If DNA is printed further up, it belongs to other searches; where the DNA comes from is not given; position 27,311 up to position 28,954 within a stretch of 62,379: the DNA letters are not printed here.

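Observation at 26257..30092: Two ftsZ paralogues in tandem, separated by a single foreign-looking ORF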

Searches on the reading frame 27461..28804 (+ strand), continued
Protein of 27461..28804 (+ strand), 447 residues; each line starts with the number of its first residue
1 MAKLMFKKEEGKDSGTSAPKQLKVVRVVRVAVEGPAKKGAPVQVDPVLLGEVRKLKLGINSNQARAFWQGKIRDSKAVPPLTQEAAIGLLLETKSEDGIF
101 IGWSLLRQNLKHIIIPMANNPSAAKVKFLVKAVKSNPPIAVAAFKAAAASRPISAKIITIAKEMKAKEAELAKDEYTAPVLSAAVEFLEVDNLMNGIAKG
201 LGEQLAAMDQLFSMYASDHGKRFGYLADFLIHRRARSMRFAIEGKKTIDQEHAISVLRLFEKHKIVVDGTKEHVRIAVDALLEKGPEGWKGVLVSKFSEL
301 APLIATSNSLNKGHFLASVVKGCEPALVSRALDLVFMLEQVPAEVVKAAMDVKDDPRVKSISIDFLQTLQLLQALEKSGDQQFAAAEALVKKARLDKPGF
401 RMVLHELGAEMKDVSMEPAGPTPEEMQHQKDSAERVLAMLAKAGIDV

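Call 60: find_encoding_contigs(protein=P0008, flank=10000, max_places=2)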
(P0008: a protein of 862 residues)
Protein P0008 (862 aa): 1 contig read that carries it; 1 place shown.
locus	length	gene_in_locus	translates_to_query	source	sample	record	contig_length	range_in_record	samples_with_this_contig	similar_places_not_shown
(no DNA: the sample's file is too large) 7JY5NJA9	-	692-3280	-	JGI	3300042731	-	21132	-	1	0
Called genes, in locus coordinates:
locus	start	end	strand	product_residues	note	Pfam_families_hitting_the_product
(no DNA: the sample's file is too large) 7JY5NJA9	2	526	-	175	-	?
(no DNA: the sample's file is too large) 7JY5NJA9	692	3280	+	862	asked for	-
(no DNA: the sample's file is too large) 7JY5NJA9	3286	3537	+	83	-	-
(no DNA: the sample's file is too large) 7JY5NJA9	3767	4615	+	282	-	-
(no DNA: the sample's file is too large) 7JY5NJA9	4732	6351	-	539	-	PF06418:CTP_synth_N, PF00117:GATase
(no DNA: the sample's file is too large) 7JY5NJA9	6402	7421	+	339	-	PF01544:CorA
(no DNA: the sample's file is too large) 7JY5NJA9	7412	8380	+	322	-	PF00924:MS_channel_2nd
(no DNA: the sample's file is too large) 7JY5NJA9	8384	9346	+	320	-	PF01699:Na_Ca_ex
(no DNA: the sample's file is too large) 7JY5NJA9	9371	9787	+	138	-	-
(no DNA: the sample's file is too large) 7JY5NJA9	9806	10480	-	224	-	PF12844:HTH_19 (weak), PF01381:HTH_3 (weak)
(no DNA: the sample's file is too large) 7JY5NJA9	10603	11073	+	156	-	-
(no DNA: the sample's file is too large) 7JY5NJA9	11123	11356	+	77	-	PF18917:LiaI-LiaF-like_TM1 (weak)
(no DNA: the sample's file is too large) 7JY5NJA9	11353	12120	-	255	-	PF13507:GATase_5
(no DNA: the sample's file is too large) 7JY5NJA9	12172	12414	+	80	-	-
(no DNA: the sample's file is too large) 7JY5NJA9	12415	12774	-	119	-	-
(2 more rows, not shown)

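Call 75: search_solved_structures(query=A5, max_evalue=10)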
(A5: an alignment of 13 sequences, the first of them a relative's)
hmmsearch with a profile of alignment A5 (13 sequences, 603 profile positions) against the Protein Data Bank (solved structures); distinct sequences matched with E-value up to 10: 0.

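Call 76: search_protein_families(library=phrogs, proteins=[P0001, P0003, P0007], max_evalue=0.01)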
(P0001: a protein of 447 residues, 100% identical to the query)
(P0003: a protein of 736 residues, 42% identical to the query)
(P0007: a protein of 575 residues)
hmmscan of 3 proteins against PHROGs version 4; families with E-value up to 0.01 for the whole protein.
P0001 (447 aa): 0 families

P0003 (736 aa): 0 families

P0007 (575 aa): 0 families

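Call 77: search_protein_families(library=padloc, proteins=[P0001, P0003, P0007], max_evalue=0.01)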
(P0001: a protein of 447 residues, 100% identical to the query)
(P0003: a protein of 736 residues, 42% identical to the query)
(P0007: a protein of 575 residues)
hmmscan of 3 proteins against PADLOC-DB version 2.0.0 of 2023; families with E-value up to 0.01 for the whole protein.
P0001 (447 aa): 0 families

P0003 (736 aa): 0 families

P0007 (575 aa): 0 families

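Call 78: search_dna_similar(query=P0001, collection=phages, mode=protein, max_evalue=0.001)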
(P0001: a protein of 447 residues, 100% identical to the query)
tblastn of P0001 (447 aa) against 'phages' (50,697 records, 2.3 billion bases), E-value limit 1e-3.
No match.

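Call 79: search_dna_similar(query=P0001, collection=plasmids, mode=protein, max_evalue=0.001)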
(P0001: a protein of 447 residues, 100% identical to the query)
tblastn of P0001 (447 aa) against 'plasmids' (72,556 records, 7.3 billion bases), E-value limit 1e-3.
No match.

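Call 80: find_related_loci(query=A1, collection=metagenome_contigs, flank=10000)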
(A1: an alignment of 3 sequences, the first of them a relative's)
Query A1 (447 aa) in metagenome_contigs; peptide patterns used: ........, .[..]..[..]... (x = any residue, [..] = any of these).
195 stretches matched a pattern, but none encodes a relative of the query by tblastn (E <= 1e-3).

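Call 82: find_related_loci(query=A6, collection=metagenome_contigs, flank=10000)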
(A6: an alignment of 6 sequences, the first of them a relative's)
Query A6 (447 aa) in metagenome_contigs; peptide patterns used: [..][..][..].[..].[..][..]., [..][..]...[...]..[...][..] (x = any residue, [..] = any of these).
579 stretches matched a pattern; 1 encode a relative of the query (tblastn E <= 1e-3); 1 distinct loci.
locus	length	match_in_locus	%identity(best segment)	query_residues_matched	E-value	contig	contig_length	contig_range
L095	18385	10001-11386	35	30-445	2e-73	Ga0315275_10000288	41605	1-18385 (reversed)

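Call 87: fold_search(model_id=the predicted structure, library=viral)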
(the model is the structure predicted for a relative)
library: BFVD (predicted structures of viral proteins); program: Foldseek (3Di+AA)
matches with E <= 10: 204; with E <= 0.001: 0
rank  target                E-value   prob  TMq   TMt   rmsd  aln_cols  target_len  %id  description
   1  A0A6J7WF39            6.5e-02  0.20  0.10  0.06  33.3       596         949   13  Uncharacterized protein [uncultured Caudovirales phage]
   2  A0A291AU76            7.3e-02  0.51  0.17  0.14  20.6       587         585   12  Ankyrin repeat domain containing protein [Pandoravirus dulcis]
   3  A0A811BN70            1.0e-01  0.51  0.17  0.14  22.0       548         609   12  F-box incomplete domain containing protein [Pandoravirus japonicus]
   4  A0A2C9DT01            2.0e-01  0.51  0.20  0.17  18.8       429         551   11  Putative cullin C-terminus domain-containing protein [Eastern grey kangaroopox virus]
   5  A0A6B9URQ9            2.6e-01  0.30  0.16  0.19  19.8       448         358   14  (no name in the UniProt tables at hand)
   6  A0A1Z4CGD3            3.6e-01  0.23  0.15  0.13  17.8       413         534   13  Uncharacterized protein [Seal parapoxvirus]
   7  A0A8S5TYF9            3.8e-01  0.21  0.17  0.13  23.3       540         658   12  Tail tape measure protein [Siphoviridae sp. ctDsE1]
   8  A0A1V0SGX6            3.8e-01  0.18  0.14  0.12  30.0       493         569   10  Uncharacterized protein [Hokovirus HKV1]
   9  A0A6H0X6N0            3.9e-01  0.18  0.14  0.09  29.9       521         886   12  Internal virion protein B [Aeromonas phage PS]
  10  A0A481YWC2            4.6e-01  0.21  0.16  0.12  28.7       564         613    9  Uncharacterized protein [Marseillevirus LCMAC201]
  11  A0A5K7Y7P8            4.6e-01  0.16  0.16  0.13  23.4       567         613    9  Uncharacterized protein [Abalone asfa-like virus]
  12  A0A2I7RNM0            4.8e-01  0.13  0.13  0.08  27.6       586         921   13  Coil containing protein [Vibrio phage 1.204.O._10N.222.46.F12]
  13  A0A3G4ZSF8            5.8e-01  0.18  0.19  0.14  22.0       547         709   10  Uncharacterized protein (Fragment) [Barrevirus sp.]
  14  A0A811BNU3            6.0e-01  0.30  0.21  0.16  17.7       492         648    9  F-box domain containing protein [Pandoravirus japonicus]
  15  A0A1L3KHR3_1          6.0e-01  0.11  0.12  0.07  29.0       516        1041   11  (no name in the UniProt tables at hand)
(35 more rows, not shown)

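Call 94: list_cluster_members(proteins=[P0005, P0007, P0009, P0010, P0011, P0012, P0013, P0014, P0024, P0030])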
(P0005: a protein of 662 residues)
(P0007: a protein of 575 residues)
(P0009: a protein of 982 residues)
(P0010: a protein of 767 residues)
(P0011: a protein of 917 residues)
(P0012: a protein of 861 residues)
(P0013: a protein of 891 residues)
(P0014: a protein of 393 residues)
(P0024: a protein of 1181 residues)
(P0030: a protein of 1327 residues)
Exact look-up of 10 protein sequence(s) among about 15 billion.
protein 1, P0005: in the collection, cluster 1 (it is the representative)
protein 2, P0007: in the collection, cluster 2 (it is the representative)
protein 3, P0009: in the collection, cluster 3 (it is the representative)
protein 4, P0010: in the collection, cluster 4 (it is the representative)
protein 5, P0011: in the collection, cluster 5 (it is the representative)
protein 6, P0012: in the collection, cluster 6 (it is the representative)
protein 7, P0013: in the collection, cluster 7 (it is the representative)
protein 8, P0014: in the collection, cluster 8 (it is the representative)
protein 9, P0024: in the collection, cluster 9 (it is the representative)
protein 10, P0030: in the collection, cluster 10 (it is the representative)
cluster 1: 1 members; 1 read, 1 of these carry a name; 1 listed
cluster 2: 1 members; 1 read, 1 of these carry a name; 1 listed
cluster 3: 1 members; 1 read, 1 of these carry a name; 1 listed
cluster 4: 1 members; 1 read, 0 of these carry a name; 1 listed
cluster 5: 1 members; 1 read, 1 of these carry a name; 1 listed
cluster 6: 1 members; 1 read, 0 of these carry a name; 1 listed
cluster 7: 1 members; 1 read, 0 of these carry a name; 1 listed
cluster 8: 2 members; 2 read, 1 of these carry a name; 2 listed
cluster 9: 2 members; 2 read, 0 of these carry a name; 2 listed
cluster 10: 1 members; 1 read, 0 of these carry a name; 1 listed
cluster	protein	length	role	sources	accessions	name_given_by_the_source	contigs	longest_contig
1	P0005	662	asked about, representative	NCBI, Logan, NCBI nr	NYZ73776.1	hypothetical protein H0O00_01410 [Candidatus Micrarchaeota archaeon] | hypothetical protein [Candidatus Micrarchaeota archaeon]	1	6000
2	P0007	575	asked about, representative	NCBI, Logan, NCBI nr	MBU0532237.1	hypothetical protein KKB44_01960 [Candidatus Micrarchaeota archaeon] | hypothetical protein [Candidatus Micrarchaeota archaeon]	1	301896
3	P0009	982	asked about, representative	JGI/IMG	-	hypothetical protein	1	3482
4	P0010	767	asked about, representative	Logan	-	-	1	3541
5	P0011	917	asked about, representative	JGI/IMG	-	hypothetical protein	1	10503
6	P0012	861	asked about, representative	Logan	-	-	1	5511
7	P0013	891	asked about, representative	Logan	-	-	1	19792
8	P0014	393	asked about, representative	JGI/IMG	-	hypothetical protein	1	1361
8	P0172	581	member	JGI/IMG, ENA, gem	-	-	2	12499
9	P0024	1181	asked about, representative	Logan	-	-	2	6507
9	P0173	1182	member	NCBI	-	-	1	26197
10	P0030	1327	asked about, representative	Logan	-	-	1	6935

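Call 95: find_encoding_contigs(protein=P0013, flank=10000, max_places=2)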
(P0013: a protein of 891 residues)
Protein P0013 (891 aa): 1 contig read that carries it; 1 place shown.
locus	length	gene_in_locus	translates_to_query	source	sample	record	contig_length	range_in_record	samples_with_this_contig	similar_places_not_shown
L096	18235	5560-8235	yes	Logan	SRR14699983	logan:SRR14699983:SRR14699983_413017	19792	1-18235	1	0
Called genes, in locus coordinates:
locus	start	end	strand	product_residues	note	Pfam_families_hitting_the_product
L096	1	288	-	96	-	?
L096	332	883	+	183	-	-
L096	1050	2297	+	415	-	-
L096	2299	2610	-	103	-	-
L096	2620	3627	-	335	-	PF13207:AAA_17, PF13238:AAA_18, PF13671:AAA_33 (weak), PF00383:dCMP_cyt_deam_1, PF14437:MafB19-deam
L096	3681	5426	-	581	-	PF00009:GTP_EFTU, PF01926:MMR_HSR1 (weak), PF03144:GTP_EFTU_D2 (faint), PF11987:IF-2, PF14578:GTP_EFTU_D4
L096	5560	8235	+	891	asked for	-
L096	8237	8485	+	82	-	-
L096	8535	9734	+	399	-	PF01941:AdoMet_Synthase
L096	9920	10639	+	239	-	PF13489:Methyltransf_23, PF07021:MetW (faint), PF13847:Methyltransf_31 (faint), PF08241:Methyltransf_11, PF13649:Methyltransf_25 (faint)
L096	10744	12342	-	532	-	PF06418:CTP_synth_N, PF00117:GATase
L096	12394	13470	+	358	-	PF01544:CorA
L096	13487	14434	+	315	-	PF00924:MS_channel_2nd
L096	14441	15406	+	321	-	PF01699:Na_Ca_ex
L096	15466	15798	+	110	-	-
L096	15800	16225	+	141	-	-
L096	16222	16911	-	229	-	PF01381:HTH_3 (weak), PF13560:HTH_31 (weak)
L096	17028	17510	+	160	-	-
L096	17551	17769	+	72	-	-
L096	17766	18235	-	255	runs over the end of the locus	PF13507:GATase_5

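Call 100: predict_structure(alignment_id=A7)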
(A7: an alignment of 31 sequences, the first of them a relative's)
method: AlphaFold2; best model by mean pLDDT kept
length: 447 residues; sequences in the alignment: 31
mean_pLDDT: 88.1   pTM: 0.82
mean pLDDT of the five models: 88.1, 87.0, 86.8, 86.1, 85.7
residues with pLDDT >= 90: 351; 70-90: 45; 50-70: 9; < 50: 42
segments of 3 or more residues with pLDDT < 50: 1-41
pLDDT, mean of each block of 10 residues (from residue 1): 25 31 36 42 61 71 88 85 91 86 94 96 96 97 97 96 96 92 97 95 95 95 94 97 95 97 96 97 95 95 96 98 96 96 98 98 97 93 97 88 96 96 97 97 93
secondary structure, 60 per line:
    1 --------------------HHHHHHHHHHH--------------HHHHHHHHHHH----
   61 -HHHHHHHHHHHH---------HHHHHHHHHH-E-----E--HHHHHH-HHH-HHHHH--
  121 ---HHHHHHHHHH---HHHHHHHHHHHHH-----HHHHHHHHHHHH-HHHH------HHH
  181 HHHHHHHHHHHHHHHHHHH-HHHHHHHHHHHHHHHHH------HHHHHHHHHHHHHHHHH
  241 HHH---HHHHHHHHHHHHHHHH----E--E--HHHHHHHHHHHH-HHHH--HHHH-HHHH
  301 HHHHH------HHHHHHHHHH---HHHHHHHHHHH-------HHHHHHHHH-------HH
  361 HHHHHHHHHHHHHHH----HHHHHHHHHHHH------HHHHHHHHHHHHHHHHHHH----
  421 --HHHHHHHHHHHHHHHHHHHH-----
elements in order: H21-31 H46-56 H62-73 H83-92 H103-108 H114-118 H124-133 H137-149 H155-166 H168-171 H178-199 H201-217 H224-243 H247-262 H273-284 H286-289 H292-295 H297-305 H312-321 H325-335 H343-351 H359-375 H380-391 H398-416 H423-442

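Call 102: fold_search(model_id=the predicted structure, library=pdb)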
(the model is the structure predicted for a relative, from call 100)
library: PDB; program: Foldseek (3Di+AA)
matches with E <= 10: 928; with E <= 0.001: 0
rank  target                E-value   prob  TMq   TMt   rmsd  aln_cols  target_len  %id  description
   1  4rv1_F                1.8e-03  1.00  0.21  0.22  17.1       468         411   14  Crystal Structure of Engineered Protein. Northeast Structural Genomics Consortium (NESG) Target OR497. (released 2014-12-10)
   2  4rv1_D                2.3e-03  0.99  0.18  0.19  18.0       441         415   16  Crystal Structure of Engineered Protein. Northeast Structural Genomics Consortium (NESG) Target OR497. (released 2014-12-10)
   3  8j07_m7               2.9e-03  0.98  0.17  0.14  21.0       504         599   12  96nm repeat of human respiratory doublet microtubule and associated axonemal complexes (released 2023-07-26)
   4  2vgl_A                4.3e-03  1.00  0.24  0.19  22.5       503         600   12  AP2 CLATHRIN ADAPTOR CORE (released 2007-12-25)
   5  8y14                  4.5e-03  0.99  0.22  0.20  19.4       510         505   13  Beta-catenin Crystal Structure (released 2024-03-13)
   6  9fqr_Ib               4.9e-03  0.96  0.15  0.19  19.2       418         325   14  96-nm repeat of axonemal doublet microtubules from bovine sperm (released 2025-03-26)
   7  5h2w_C                5.0e-03  0.99  0.20  0.21  18.0       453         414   12  Crystal structure of the karyopherin Kap60p bound to the SUMO protease Ulp1p (150-340) (released 2016-12-14)
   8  4pvz_A                5.2e-03  0.96  0.16  0.17  18.2       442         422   14  Structure of yeast importin a bound to the membrane protein Nuclear Localization Signal sequence of INM protein Heh2 (released 2015-08-26)
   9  4jpo_B                5.5e-03  0.91  0.17  0.17  22.5       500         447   13  5A resolution structure of Proteasome Assembly Chaperone Hsm3 in complex with a C-terminal fragment of Rpt1 (released 2013-04-10)
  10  4rv1_A                5.7e-03  1.00  0.24  0.25  18.0       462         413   13  Crystal Structure of Engineered Protein. Northeast Structural Genomics Consortium (NESG) Target OR497. (released 2014-12-10)
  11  6s9o_C                5.7e-03  0.95  0.15  0.19  21.0       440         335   13  Designed Armadillo Repeat protein internal Lock1 fused to target peptide KRKRKLKFKR (released 2020-02-19)
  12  4r10_A                5.9e-03  0.99  0.24  0.21  19.6       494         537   13  A conserved phosphorylation switch controls the interaction between cadherin and beta-catenin in vitro and in vivo (released 2015-04-29)
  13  5h2v_A                6.1e-03  0.97  0.19  0.12  18.4       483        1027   12  Crystal structure of the karyopherin Kap121p bound to the SUMO protease Ulp1p (released 2016-12-14)
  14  3ifq_B                6.1e-03  0.95  0.17  0.15  19.2       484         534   12  Interction of plakoglobin and beta-catenin with desmosomal cadherins (released 2009-09-15)
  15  8or3_C                6.4e-03  0.94  0.17  0.08  20.2       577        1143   13  CAND1-CUL1-RBX1-SKP1-SKP2-DCNL1 (released 2023-06-28)
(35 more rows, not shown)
